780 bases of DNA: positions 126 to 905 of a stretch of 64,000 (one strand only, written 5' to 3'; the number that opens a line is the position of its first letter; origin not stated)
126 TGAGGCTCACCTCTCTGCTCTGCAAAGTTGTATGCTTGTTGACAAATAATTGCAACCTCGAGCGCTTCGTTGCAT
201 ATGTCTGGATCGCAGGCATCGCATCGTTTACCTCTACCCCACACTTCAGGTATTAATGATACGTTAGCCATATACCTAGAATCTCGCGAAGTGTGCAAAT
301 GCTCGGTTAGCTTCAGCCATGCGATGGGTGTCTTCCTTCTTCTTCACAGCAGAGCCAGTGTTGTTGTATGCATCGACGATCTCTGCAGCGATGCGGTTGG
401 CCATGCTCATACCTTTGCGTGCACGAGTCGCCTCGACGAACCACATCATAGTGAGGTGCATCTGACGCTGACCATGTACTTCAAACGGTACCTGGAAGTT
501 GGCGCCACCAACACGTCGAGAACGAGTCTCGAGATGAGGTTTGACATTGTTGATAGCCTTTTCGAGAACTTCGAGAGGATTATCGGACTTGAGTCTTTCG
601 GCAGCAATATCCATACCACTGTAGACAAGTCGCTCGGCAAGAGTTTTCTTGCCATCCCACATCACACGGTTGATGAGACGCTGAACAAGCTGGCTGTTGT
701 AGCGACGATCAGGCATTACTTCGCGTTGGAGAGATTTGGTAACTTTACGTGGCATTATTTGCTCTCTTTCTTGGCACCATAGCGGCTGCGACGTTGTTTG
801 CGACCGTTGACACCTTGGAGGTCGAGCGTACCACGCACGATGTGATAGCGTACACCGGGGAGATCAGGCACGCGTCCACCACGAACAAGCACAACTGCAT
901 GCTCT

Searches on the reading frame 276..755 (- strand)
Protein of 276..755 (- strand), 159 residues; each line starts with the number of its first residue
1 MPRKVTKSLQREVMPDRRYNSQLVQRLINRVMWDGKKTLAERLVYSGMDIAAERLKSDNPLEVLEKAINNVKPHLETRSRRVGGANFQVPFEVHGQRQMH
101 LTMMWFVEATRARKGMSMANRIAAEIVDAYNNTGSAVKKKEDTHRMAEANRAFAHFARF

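Call 35: find_encoding_contigs(protein=window:276-755:-, flank=10000, max_places=3)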
Protein window:276-755:- (159 aa): 13 contigs read that carry it; 3 places shown.
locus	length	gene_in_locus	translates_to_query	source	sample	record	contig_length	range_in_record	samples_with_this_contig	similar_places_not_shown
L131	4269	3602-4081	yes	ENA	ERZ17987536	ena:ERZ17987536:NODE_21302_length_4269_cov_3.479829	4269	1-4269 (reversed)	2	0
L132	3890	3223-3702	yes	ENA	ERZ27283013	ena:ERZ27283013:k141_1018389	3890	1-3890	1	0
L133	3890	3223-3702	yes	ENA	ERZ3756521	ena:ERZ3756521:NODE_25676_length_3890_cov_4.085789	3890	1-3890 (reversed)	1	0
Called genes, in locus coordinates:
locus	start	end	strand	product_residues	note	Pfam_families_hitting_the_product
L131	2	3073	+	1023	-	?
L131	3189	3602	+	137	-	PF00164:Ribosom_S12_S23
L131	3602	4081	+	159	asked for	PF00177:Ribosomal_S7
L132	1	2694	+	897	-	?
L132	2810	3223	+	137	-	PF00164:Ribosom_S12_S23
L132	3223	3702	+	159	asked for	PF00177:Ribosomal_S7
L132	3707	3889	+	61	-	?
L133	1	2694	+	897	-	?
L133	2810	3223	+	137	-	PF00164:Ribosom_S12_S23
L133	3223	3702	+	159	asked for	PF00177:Ribosomal_S7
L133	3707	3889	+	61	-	?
